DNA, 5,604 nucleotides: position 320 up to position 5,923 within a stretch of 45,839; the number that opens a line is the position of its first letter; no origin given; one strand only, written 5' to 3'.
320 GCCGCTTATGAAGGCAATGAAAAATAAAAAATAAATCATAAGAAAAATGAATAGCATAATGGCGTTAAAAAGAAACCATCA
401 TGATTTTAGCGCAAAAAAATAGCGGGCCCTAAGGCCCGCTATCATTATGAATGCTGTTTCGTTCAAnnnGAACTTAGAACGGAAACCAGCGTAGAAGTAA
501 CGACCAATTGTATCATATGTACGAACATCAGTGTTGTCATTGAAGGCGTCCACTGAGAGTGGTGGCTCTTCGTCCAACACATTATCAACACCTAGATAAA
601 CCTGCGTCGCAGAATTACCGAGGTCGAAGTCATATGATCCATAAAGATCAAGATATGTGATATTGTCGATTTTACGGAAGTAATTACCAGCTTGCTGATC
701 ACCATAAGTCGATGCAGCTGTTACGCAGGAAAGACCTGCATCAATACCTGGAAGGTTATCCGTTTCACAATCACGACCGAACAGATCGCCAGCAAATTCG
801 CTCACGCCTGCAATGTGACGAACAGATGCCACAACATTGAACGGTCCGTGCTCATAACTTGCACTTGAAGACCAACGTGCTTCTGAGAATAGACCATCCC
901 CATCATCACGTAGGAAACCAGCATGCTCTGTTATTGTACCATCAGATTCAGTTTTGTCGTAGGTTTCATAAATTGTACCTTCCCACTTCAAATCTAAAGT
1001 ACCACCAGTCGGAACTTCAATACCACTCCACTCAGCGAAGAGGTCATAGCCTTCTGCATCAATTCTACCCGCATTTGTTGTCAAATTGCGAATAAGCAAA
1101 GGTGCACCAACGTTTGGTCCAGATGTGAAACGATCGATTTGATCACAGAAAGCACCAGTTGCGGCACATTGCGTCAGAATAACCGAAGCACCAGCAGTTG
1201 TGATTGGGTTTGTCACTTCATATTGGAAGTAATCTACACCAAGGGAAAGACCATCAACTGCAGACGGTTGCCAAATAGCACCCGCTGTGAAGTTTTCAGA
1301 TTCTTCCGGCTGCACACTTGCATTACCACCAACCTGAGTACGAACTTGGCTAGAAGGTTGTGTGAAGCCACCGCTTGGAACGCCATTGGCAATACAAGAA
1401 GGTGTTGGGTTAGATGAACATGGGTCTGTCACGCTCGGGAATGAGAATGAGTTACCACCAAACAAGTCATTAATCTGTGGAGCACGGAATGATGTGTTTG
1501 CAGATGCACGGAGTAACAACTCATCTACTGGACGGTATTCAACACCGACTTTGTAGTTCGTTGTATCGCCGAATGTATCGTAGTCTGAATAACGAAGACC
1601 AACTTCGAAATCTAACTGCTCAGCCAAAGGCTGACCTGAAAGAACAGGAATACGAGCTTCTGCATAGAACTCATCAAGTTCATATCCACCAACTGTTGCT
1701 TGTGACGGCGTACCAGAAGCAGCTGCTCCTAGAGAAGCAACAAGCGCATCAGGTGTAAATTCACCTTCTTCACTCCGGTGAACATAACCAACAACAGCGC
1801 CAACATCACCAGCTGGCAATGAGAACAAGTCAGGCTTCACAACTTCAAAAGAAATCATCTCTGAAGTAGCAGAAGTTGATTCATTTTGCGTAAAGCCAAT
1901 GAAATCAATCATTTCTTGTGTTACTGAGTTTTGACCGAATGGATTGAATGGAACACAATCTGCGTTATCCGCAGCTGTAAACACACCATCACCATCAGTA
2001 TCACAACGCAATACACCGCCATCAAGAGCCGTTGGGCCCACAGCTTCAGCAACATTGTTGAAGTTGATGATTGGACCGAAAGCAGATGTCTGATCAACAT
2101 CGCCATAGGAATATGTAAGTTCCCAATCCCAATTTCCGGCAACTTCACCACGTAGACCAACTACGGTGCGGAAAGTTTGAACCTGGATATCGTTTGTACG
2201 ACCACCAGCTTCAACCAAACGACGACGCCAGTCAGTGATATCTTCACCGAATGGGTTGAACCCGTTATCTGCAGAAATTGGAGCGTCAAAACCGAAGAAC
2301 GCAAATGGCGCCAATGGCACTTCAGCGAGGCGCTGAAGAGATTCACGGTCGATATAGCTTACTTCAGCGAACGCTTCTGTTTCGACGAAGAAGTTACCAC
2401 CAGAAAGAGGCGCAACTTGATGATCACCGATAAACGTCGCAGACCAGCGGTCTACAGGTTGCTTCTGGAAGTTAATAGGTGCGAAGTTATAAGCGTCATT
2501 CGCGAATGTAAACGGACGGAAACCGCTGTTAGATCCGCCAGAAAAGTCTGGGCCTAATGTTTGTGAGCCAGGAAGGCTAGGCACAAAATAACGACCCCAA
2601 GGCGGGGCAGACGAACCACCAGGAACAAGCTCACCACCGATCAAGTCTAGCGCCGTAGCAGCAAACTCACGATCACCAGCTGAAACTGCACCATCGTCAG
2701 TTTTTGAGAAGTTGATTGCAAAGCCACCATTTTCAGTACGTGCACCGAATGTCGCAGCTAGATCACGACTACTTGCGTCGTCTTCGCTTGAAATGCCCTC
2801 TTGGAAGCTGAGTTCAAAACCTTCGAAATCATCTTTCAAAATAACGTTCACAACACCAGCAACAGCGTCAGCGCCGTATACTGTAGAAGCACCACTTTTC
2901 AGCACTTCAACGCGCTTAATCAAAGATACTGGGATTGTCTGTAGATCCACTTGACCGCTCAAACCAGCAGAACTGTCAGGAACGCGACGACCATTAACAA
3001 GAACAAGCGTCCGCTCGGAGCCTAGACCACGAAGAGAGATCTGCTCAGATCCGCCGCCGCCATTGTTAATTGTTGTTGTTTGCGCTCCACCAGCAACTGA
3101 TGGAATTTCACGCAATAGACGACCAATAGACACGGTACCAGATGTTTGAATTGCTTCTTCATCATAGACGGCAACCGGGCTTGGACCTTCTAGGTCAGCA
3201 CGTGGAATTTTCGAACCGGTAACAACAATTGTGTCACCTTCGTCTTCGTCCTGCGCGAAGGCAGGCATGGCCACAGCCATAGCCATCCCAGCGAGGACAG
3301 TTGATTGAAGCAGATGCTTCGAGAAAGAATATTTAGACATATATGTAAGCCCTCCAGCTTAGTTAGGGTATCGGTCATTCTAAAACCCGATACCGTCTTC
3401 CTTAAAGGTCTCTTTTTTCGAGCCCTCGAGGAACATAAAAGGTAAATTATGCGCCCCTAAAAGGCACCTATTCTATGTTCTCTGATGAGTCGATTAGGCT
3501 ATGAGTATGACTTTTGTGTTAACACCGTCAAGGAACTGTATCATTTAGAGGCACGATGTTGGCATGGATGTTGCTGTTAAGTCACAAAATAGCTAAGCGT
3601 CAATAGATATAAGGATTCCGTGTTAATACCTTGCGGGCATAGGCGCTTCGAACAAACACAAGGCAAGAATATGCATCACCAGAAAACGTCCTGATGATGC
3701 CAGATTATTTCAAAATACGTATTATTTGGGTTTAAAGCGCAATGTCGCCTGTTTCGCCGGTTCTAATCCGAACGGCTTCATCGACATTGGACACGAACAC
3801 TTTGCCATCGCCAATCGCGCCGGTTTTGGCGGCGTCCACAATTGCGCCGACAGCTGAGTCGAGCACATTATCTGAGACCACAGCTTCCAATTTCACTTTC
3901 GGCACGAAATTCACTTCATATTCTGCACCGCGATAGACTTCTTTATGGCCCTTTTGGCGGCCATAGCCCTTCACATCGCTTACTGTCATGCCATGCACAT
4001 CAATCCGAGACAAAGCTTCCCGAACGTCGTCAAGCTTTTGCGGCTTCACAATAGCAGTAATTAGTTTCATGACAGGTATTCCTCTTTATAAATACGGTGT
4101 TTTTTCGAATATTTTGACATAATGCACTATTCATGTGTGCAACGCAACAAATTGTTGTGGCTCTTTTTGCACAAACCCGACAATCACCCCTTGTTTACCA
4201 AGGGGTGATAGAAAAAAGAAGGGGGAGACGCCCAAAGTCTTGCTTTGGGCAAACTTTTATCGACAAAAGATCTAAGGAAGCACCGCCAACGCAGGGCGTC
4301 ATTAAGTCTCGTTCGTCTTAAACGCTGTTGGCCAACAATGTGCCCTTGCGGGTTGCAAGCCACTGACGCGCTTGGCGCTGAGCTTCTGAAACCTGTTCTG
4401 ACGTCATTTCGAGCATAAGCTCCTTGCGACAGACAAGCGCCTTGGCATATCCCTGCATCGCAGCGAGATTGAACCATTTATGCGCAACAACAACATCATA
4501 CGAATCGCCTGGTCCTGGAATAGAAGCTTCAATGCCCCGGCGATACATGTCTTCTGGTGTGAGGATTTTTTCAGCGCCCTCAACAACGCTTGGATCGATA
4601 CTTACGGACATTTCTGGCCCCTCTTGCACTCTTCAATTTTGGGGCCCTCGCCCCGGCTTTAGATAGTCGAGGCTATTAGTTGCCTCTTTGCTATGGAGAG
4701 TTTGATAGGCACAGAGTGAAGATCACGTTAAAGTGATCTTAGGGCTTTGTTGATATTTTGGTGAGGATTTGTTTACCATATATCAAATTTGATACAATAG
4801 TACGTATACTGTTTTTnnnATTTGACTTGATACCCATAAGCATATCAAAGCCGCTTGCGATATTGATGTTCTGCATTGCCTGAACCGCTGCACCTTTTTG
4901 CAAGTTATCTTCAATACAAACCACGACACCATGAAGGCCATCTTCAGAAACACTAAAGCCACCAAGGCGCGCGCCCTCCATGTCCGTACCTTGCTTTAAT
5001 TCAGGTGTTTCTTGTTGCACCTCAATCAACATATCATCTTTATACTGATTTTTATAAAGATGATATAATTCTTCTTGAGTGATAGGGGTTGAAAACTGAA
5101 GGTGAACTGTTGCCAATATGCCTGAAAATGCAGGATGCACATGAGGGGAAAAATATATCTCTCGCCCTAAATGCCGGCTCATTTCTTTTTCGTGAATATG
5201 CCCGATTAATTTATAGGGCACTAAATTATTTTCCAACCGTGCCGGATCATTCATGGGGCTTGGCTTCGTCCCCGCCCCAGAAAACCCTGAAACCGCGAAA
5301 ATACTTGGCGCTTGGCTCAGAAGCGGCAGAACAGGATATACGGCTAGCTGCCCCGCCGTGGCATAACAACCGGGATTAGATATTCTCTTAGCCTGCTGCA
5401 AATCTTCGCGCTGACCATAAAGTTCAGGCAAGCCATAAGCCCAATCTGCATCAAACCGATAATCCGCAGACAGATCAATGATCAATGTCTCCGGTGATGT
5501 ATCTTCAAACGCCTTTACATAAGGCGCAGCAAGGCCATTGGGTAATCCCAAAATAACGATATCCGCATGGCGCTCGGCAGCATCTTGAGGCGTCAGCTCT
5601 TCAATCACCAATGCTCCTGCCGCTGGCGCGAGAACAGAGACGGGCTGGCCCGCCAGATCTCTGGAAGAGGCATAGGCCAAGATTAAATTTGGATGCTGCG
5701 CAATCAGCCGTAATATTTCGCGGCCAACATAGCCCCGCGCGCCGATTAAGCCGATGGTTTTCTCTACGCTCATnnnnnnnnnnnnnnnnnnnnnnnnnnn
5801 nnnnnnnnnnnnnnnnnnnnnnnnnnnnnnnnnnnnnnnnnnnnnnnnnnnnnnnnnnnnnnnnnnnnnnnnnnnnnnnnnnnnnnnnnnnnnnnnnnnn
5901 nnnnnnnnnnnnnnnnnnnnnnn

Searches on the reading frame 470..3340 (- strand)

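Call 36: search_protein_families(library=pfam, proteins=[window:470-3340:-])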
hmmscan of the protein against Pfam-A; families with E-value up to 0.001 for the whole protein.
window:470-3340:- (957 aa): 2 families
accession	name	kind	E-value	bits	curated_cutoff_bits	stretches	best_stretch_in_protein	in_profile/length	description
PF00593.30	TonB_dep_Rec_b-barrel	-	9.5e-38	131.6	27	1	348-921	21-436/436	TonB dependent receptor-like, beta-barrel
PF07715.20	Plug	-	1.5e-24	87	23.9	1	51-163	4-107/107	TonB-dependent Receptor Plug Domain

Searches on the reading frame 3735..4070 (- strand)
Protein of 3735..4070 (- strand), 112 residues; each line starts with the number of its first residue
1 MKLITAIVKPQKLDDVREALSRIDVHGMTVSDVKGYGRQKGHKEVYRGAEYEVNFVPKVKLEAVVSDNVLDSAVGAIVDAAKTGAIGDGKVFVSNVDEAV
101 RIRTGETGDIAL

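Call 36: search_protein_families(library=pfam, proteins=[window:3735-4070:-])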
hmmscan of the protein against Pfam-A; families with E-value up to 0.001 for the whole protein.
window:3735-4070:- (112 aa): 1 family
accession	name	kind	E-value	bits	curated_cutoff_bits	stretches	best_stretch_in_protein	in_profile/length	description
PF00543.27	P-II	-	5.9e-32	110.5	25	1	1-106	1-102/102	Nitrogen regulatory protein P-II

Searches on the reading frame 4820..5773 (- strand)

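Call 36: search_protein_families(library=pfam, proteins=[window:4820-5773:-])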
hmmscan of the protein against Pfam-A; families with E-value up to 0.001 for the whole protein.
window:4820-5773:- (318 aa): 3 families
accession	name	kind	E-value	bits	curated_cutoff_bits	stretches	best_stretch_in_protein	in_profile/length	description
PF22698.1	Semialdhyde_dhC_1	-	2.2e-34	119.1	27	1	136-290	1-165/165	Semialdehyde dehydrogenase, dimerisation domain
PF01118.30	Semialdhyde_dh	-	1.5e-24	87.2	26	1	7-126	2-119/121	Semialdehyde dehydrogenase, NAD binding domain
PF02774.23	Semialdhyde_dhC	-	4.8e-08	33.8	26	1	155-292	13-183/184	Semialdehyde dehydrogenase, dimerisation domain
